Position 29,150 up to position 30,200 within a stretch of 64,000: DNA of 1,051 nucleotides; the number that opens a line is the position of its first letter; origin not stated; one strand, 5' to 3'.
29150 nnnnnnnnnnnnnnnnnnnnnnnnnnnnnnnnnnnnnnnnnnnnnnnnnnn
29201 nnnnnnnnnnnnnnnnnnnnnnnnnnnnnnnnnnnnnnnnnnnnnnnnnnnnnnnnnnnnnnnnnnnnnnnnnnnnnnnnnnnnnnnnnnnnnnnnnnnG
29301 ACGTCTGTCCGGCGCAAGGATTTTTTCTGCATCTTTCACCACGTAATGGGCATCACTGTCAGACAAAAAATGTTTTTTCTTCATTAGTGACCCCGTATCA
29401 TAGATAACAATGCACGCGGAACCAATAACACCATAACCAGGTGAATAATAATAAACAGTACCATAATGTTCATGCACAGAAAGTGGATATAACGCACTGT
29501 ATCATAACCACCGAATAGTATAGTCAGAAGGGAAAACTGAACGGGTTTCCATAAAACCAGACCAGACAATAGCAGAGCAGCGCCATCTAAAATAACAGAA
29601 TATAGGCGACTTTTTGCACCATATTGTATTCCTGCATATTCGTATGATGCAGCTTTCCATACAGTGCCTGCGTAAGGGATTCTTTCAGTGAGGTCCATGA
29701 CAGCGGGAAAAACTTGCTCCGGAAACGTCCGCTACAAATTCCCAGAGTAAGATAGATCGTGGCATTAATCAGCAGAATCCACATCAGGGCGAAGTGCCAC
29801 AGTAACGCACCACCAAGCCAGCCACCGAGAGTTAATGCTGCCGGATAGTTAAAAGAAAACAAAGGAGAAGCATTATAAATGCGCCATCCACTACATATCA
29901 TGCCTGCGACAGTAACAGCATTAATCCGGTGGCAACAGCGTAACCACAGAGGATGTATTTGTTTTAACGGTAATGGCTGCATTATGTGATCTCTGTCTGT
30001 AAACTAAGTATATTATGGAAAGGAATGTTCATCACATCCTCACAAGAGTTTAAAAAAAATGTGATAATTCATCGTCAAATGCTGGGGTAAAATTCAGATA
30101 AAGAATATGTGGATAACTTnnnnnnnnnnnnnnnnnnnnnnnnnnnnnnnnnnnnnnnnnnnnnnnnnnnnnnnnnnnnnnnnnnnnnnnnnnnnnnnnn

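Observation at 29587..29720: Cytochrome b gene of the candidate oxidant-defence operon appears frameshifted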

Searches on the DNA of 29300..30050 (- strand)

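Call 3: search_dna_similar(query=window:29300-30050:-, collection=ecoli_genomes, mode=near, max_rows=40, rows=spread)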
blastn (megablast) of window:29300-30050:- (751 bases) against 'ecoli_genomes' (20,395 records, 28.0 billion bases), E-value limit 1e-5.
Records with a match: 283; places in all: 290; records where one place covers at least 80% of the query: 282.
Genomes with a match: 283 of 5426; with a place that covers at least 80% of the query: 282. Places per genome that has any: lowest 1, median 1, highest 2. On chromosomes: 289 places; on plasmids: 1.
Best place of each record, by identity: >=99% 204; 95-99% 79.
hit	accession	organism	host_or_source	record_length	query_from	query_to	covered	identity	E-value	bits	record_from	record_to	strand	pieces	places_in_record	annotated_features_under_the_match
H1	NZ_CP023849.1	Escherichia coli strain 4/0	Homo sapiens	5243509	1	751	100%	100.0%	0e+0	1387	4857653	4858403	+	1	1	cytochrome b/b6 domain-containing protein | molybdopterin-dependent oxidoreductase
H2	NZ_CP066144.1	Escherichia coli strain ZLWT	pig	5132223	1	751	100%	100.0%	0e+0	1387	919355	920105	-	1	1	cytochrome b/b6 domain-containing protein | molybdopterin-dependent oxidoreductase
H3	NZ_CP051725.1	Escherichia coli strain SCU-112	Homo sapiens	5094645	1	751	100%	100.0%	0e+0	1387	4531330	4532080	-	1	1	cytochrome b/b6 domain-containing protein | molybdopterin-dependent oxidoreductase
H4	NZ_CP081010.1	Escherichia coli strain 25POL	LAB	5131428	1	751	100%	100.0%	0e+0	1387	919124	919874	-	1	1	cytochrome b/b6 domain-containing protein | molybdopterin-dependent oxidoreductase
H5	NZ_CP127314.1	Escherichia coli strain C25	Bos taurus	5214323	1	751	100%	100.0%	0e+0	1387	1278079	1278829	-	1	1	cytochrome b/b6 domain-containing protein | molybdopterin-dependent oxidoreductase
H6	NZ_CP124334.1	Escherichia coli strain AVS0786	wastewater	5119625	1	751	100%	100.0%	0e+0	1387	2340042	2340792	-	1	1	cytochrome b/b6 domain-containing protein | molybdopterin-dependent oxidoreductase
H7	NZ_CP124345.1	Escherichia coli strain AVS0530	wastewater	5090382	1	751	100%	100.0%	0e+0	1387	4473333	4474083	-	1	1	cytochrome b/b6 domain-containing protein | molybdopterin-dependent oxidoreductase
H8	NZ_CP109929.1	Escherichia coli O6:K2:H1 strain C 691-04A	Homo sapiens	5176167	1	751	100%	100.0%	0e+0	1387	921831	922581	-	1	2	cytochrome b/b6 domain-containing protein | molybdopterin-dependent oxidoreductase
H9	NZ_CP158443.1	Escherichia coli strain ATCC 25922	Homo sapiens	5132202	1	751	100%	100.0%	0e+0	1387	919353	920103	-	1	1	cytochrome b/b6 domain-containing protein | molybdopterin-dependent oxidoreductase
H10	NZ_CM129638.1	Escherichia coli strain 1532MA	Homo sapiens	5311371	1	751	100%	100.0%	0e+0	1387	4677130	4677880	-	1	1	cytochrome b/b6 domain-containing protein | molybdopterin-dependent oxidoreductase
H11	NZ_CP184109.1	Escherichia coli strain AZ 189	Homo sapiens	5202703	1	751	100%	100.0%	0e+0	1387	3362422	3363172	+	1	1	cytochrome b/b6 domain-containing protein | molybdopterin-dependent oxidoreductase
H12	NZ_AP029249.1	Escherichia coli strain LTC201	missing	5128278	1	751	100%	100.0%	0e+0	1387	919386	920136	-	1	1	cytochrome b/b6 domain-containing protein | molybdopterin-dependent oxidoreductase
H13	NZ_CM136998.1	Escherichia coli strain UPEC69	Homo sapiens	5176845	1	751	100%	100.0%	0e+0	1387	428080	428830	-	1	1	cytochrome b/b6 domain-containing protein | molybdopterin-dependent oxidoreductase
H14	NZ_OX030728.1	Escherichia coli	Homo sapiens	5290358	1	751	100%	100.0%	0e+0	1387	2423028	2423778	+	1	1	cytochrome b/b6 domain-containing protein | molybdopterin-dependent oxidoreductase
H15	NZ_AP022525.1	Escherichia coli strain THO-003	Homo sapiens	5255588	1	751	100%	99.9%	0e+0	1382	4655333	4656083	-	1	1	cytochrome b/b6 domain-containing protein | molybdopterin-dependent oxidoreductase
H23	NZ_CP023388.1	Escherichia coli strain 1105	canine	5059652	1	751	100%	99.2%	0e+0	1354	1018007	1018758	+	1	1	cytochrome b/b6 domain-containing protein | molybdopterin-dependent oxidoreductase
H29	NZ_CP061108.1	Escherichia coli strain 1EC187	Homo sapiens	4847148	1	751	100%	99.1%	0e+0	1349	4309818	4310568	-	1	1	cytochrome b/b6 domain-containing protein | molybdopterin-dependent oxidoreductase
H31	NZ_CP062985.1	Escherichia coli UTI89 strain UTI89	Homo sapiens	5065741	1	751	100%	98.9%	0e+0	1343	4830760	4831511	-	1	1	cytochrome b/b6 domain-containing protein | molybdopterin-dependent oxidoreductase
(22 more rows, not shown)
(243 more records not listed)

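Call 5: get_annotated_region(hit=H9, flank=4000)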
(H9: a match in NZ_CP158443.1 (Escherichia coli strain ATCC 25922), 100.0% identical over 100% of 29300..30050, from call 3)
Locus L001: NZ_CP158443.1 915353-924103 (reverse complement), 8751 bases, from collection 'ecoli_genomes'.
description: Escherichia coli strain ATCC 25922 chromosome, complete genome
organism: Escherichia coli strain ATCC 25922 (NCBI taxid 562)
replicon: chromosome; assembly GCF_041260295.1
host: Homo sapiens; source: clinical sample; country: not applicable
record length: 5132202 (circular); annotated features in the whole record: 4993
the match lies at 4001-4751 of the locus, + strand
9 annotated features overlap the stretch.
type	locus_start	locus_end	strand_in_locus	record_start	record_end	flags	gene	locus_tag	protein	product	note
CDS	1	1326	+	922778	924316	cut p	-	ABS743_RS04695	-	IS66-like element ISEc22 family transposase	internal stop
CDS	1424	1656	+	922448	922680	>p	-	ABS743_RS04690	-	integrase core domain-containing protein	frameshifted; incomplete; partial in the middle of a contig; missing N-terminus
CDS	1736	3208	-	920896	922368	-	-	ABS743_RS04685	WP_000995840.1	HAMP domain-containing sensor histidine kinase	-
CDS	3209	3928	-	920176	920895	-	-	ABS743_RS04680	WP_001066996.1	response regulator transcription factor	-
CDS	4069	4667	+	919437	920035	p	-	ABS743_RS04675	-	cytochrome b/b6 domain-containing protein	frameshifted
CDS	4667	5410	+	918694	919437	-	-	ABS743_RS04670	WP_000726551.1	molybdopterin-dependent oxidoreductase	-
CDS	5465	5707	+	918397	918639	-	-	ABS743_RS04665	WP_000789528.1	hypothetical protein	-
CDS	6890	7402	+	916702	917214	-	hlyC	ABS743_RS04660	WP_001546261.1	alpha-hemolysin-activating lysine-acyltransferase HlyC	-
CDS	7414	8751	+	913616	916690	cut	hlyA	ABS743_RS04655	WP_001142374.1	RTX toxin hemolysin HlyA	-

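Call 6: get_annotated_region(hit=H31, flank=4000)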
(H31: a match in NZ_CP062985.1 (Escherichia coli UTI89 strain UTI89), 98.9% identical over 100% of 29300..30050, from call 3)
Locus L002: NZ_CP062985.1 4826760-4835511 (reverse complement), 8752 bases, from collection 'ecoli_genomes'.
description: Escherichia coli UTI89 chromosome, complete genome
organism: Escherichia coli UTI89 strain UTI89 (NCBI taxid 364106)
replicon: chromosome; assembly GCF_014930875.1
host: Homo sapiens; source: urine; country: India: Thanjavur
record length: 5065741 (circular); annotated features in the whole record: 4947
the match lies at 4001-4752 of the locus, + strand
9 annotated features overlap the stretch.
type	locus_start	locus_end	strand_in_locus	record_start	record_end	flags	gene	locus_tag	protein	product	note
CDS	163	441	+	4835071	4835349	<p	-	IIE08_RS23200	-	IS66-like element accessory protein TnpA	incomplete; partial in the middle of a contig; missing C-terminus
CDS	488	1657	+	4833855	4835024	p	-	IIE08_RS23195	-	IS3 family transposase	frameshifted; internal stop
CDS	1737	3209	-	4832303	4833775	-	-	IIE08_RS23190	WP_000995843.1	sensor histidine kinase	-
CDS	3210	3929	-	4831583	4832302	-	-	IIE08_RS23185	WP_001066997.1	response regulator transcription factor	-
CDS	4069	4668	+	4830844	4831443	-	-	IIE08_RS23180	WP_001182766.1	cytochrome b/b6 domain-containing protein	-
CDS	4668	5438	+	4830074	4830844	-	-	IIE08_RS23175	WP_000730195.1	molybdopterin-dependent oxidoreductase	-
CDS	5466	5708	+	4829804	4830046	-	-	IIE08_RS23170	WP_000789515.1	hypothetical protein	-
CDS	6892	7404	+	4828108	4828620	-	hlyC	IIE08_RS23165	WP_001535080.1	alpha-hemolysin-activating lysine-acyltransferase HlyC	-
CDS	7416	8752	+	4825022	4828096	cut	hlyA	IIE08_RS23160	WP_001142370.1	RTX toxin hemolysin HlyA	-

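Call 10: search_dna_similar(query=window:29556-29653:-, collection=ecoli_genomes, mode=near, max_rows=60, rows=spread)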
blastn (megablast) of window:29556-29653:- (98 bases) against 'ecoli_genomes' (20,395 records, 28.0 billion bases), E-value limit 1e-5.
Records with a match: 282; places in all: 289; records where one place covers at least 80% of the query: 282.
Genomes with a match: 282 of 5426; with a place that covers at least 80% of the query: 282. Places per genome that has any: lowest 1, median 1, highest 2. On chromosomes: 288 places; on plasmids: 1.
Best place of each record, by identity: >=99% 157; 95-99% 125.
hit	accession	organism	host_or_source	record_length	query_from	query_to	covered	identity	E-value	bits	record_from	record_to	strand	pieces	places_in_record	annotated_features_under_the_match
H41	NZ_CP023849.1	Escherichia coli strain 4/0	Homo sapiens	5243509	1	98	100%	100.0%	3e-43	182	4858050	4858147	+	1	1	cytochrome b/b6 domain-containing protein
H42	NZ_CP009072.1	Escherichia coli ATCC 25922 strain ATCC 25922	human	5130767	1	98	100%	100.0%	3e-43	182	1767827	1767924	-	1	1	cytochrome b/b6 domain-containing protein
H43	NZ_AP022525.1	Escherichia coli strain THO-003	Homo sapiens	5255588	1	98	100%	100.0%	3e-43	182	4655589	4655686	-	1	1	cytochrome b/b6 domain-containing protein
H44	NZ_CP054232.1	Escherichia coli strain EcPF7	Homo sapiens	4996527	1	98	100%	100.0%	3e-43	182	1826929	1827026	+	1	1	cytochrome b/b6 domain-containing protein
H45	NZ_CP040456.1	Escherichia coli strain UPEC132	Homo sapiens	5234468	1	98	100%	100.0%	3e-43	182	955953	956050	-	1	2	cytochrome b/b6 domain-containing protein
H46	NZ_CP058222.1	Escherichia coli strain CFT073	Homo sapiens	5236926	1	98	100%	100.0%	3e-43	182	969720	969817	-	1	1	cytochrome b/b6 domain-containing protein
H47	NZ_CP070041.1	Escherichia coli strain FDAARGOS_1293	Homo sapiens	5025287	1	98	100%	100.0%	3e-43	182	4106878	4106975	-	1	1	cytochrome b/b6 domain-containing protein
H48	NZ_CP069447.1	Escherichia coli strain FDAARGOS_1255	Homo sapiens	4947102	1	98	100%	100.0%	3e-43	182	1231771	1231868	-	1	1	cytochrome b/b6 domain-containing protein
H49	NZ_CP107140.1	Escherichia coli strain S4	human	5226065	1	98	100%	100.0%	3e-43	182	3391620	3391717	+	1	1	cytochrome b/b6 domain-containing protein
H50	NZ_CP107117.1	Escherichia coli strain S13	human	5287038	1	98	100%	100.0%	3e-43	182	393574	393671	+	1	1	cytochrome b/b6 domain-containing protein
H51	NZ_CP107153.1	Escherichia coli strain R12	human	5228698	1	98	100%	100.0%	3e-43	182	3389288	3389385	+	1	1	cytochrome b/b6 domain-containing protein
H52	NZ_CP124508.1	Escherichia coli strain AVS0068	environmental: river near WWTP effluent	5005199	1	98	100%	100.0%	3e-43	182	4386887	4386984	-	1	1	cytochrome b/b6 domain-containing protein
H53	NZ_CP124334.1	Escherichia coli strain AVS0786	wastewater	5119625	1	98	100%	100.0%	3e-43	182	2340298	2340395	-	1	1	cytochrome b/b6 domain-containing protein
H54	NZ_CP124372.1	Escherichia coli strain AVS0151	environmental: river near WWTP effluent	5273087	1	98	100%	100.0%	3e-43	182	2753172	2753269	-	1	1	cytochrome b/b6 domain-containing protein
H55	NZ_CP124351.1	Escherichia coli strain AVS0362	environmental-WWTP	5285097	1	98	100%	100.0%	3e-43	182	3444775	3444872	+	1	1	cytochrome b/b6 domain-containing protein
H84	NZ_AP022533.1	Escherichia coli strain THO-006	Homo sapiens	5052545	1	98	100%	99.0%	1e-41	176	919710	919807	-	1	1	cytochrome b/b6 domain-containing protein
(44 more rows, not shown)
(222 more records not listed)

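Call 12: get_annotated_region(hit=H46, flank=3000)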
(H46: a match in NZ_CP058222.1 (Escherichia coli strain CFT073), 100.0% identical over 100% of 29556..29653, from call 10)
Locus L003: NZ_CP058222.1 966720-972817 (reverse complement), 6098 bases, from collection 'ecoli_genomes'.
description: Escherichia coli strain CFT073 chromosome, complete genome
organism: Escherichia coli strain CFT073 (NCBI taxid 562)
replicon: chromosome; assembly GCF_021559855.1
host: Homo sapiens; source: urine; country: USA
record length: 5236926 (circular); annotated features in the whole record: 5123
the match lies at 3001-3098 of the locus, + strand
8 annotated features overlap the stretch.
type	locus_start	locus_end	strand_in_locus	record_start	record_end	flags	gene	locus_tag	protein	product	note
CDS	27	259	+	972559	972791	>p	-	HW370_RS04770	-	integrase core domain-containing protein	frameshifted; incomplete; partial in the middle of a contig; missing N-terminus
CDS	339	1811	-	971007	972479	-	-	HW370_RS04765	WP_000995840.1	sensor histidine kinase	-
CDS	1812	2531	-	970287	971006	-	-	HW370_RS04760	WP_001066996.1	response regulator transcription factor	-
CDS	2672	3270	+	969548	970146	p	-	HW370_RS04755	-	cytochrome b/b6 domain-containing protein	frameshifted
CDS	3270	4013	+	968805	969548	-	-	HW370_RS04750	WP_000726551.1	molybdopterin-dependent oxidoreductase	-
CDS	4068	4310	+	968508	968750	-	-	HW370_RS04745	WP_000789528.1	hypothetical protein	-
CDS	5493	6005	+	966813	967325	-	hlyC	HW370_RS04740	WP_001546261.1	alpha-hemolysin-activating lysine-acyltransferase HlyC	-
CDS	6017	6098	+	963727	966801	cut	hlyA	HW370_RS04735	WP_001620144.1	RTX toxin hemolysin HlyA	-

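Call 30: get_annotated_region(hit=H23, flank=1500)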
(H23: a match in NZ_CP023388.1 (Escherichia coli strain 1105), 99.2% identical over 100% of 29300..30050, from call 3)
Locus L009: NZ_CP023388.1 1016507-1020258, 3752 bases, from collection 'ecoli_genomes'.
description: Escherichia coli strain 1105 chromosome, complete genome
organism: Escherichia coli strain 1105 (NCBI taxid 562)
replicon: chromosome; assembly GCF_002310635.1
host: canine; source: missing; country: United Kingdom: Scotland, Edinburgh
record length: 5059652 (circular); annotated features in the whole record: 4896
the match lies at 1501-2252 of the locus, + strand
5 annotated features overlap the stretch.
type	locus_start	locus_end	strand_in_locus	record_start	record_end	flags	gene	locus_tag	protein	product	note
CDS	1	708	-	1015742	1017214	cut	-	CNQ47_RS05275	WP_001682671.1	sensor histidine kinase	-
CDS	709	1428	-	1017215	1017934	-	-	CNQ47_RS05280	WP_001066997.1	response regulator transcription factor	-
CDS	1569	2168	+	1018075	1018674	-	-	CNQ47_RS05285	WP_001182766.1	cytochrome b/b6 domain-containing protein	-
CDS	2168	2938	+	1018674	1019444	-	-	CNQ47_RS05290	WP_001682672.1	molybdopterin-dependent oxidoreductase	-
CDS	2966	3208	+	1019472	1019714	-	-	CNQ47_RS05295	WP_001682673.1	hypothetical protein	-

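Call 31: get_annotated_region(hit=H29, flank=1500)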
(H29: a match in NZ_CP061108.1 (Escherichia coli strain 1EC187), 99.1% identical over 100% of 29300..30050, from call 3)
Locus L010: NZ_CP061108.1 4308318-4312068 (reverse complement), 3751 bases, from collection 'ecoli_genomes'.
description: Escherichia coli strain 1EC187 chromosome, complete genome
organism: Escherichia coli strain 1EC187 (NCBI taxid 562)
replicon: chromosome; assembly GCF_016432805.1
host: Homo sapiens; source: -; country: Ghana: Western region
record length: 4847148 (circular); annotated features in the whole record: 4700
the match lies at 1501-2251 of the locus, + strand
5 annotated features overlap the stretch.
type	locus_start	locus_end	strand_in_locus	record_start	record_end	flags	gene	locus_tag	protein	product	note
CDS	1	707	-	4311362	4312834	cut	-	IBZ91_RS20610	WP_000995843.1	sensor histidine kinase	-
CDS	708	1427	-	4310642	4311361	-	-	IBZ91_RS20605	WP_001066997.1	response regulator transcription factor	-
CDS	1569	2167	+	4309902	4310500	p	-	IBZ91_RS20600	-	cytochrome b/b6 domain-containing protein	frameshifted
CDS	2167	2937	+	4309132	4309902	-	-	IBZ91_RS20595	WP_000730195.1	molybdopterin-dependent oxidoreductase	-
CDS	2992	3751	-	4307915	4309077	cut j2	-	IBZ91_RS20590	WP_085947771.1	IS3-like element IS3 family transposase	programmed frameshift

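Call 35: search_dna_similar(query=L010:1898-1995:+, collection=ecoli_genomes, mode=near, max_rows=25, rows=best)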
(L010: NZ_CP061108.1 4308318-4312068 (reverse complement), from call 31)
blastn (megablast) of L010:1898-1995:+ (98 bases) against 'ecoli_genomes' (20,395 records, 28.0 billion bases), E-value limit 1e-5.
Records with a match: 282; places in all: 289; records where one place covers at least 80% of the query: 282.
Genomes with a match: 282 of 5426; with a place that covers at least 80% of the query: 282. Places per genome that has any: lowest 1, median 1, highest 2. On chromosomes: 288 places; on plasmids: 1.
Best place of each record, by identity: >=99% 2; 95-99% 280.
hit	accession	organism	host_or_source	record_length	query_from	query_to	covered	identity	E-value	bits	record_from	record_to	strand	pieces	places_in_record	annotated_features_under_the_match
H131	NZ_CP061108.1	Escherichia coli strain 1EC187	Homo sapiens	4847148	1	98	100%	100.0%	3e-43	182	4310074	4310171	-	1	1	cytochrome b/b6 domain-containing protein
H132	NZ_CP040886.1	Escherichia coli strain K71-77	Homo sapiens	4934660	1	98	100%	100.0%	3e-43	182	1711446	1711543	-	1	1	cytochrome b/b6 domain-containing protein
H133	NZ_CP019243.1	Escherichia coli strain Combat2C1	Homo sapiens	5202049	1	98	100%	99.0%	1e-41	176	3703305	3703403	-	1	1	cytochrome b/b6 domain-containing protein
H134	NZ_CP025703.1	Escherichia coli strain BH100N substr. MG2017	Homo sapiens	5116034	1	98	100%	99.0%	1e-41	176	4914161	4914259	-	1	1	cytochrome b/b6 domain-containing protein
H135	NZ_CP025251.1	Escherichia coli strain BH100 substr. MG2017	Homo sapiens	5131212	1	98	100%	99.0%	1e-41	176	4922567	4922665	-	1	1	cytochrome b/b6 domain-containing protein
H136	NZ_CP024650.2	Escherichia coli strain BH100 substr. MG2014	Homo sapiens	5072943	1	98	100%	99.0%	1e-41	176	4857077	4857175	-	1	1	cytochrome b/b6 domain-containing protein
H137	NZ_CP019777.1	Escherichia coli NU14 strain NU14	Homo sapiens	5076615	1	98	100%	99.0%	1e-41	176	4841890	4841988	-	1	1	cytochrome b/b6 domain-containing protein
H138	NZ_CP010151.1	Escherichia coli strain D8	dog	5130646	1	98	100%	99.0%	1e-41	176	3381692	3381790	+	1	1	cytochrome b/b6 domain-containing protein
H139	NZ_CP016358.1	Escherichia coli strain K-15KW01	Homo sapiens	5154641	1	98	100%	99.0%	1e-41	176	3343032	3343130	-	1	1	cytochrome b/b6 domain-containing protein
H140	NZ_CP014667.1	Escherichia coli strain ECONIH2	-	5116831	1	98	100%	99.0%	1e-41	176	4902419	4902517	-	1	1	cytochrome b/b6 domain-containing protein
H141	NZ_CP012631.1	Escherichia coli strain SF-173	Homo sapiens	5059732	1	98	100%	99.0%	1e-41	176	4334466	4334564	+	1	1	cytochrome b/b6 domain-containing protein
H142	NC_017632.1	Escherichia coli UM146 strain UM146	-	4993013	1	98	100%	99.0%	1e-41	176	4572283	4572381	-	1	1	cytochrome b/b6 domain-containing protein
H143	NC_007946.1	Escherichia coli UTI89 strain UTI89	-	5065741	1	98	100%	99.0%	1e-41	176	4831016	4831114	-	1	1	cytochrome b/b6 domain-containing protein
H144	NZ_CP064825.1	Escherichia coli UTI89 strain UTI89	Homo sapiens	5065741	1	98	100%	99.0%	1e-41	176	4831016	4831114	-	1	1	cytochrome b/b6 domain-containing protein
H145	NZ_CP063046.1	Escherichia coli strain KC-Dl-1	Delphinapterus leucas (Beluga whale)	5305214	1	98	100%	99.0%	1e-41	176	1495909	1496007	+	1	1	cytochrome b/b6 domain-containing protein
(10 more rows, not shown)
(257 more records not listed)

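Call 56: get_annotated_region(hit=H132, flank=1800)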
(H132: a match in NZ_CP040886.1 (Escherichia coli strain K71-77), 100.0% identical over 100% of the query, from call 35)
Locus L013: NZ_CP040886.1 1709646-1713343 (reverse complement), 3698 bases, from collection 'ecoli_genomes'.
description: Escherichia coli strain K71-77 chromosome, complete genome
organism: Escherichia coli strain K71-77 (NCBI taxid 562)
replicon: chromosome; assembly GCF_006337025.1
host: Homo sapiens; source: blood; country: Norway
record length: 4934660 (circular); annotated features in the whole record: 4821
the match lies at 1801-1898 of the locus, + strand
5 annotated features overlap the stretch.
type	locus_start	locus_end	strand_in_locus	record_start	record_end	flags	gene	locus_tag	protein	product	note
CDS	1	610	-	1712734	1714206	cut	-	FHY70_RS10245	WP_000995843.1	sensor histidine kinase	-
CDS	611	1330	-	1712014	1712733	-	-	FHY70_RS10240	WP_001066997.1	response regulator transcription factor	-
CDS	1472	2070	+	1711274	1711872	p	-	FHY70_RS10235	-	cytochrome b/b6 domain-containing protein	frameshifted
CDS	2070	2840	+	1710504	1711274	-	-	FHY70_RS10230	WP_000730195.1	molybdopterin-dependent oxidoreductase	-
CDS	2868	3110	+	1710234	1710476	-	-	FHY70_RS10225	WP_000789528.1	hypothetical protein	-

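Call 57: get_annotated_region(hit=H84, flank=1800)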
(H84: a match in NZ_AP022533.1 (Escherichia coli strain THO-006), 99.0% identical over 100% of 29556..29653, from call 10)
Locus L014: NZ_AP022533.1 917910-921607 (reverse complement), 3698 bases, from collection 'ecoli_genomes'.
description: Escherichia coli strain THO-006 chromosome, complete genome
organism: Escherichia coli strain THO-006 (NCBI taxid 562)
replicon: chromosome; assembly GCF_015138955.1
host: Homo sapiens; source: -; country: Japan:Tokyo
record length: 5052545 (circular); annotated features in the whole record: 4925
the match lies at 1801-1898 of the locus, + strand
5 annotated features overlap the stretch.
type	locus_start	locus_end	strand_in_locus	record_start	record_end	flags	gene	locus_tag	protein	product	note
CDS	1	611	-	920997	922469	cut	-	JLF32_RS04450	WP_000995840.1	sensor histidine kinase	-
CDS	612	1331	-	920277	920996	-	-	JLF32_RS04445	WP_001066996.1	response regulator transcription factor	-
CDS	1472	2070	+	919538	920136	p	-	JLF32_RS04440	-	cytochrome b/b6 domain-containing protein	frameshifted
CDS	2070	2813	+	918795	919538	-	-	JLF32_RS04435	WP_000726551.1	molybdopterin-dependent oxidoreductase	-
CDS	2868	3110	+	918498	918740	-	-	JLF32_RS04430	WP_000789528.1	hypothetical protein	-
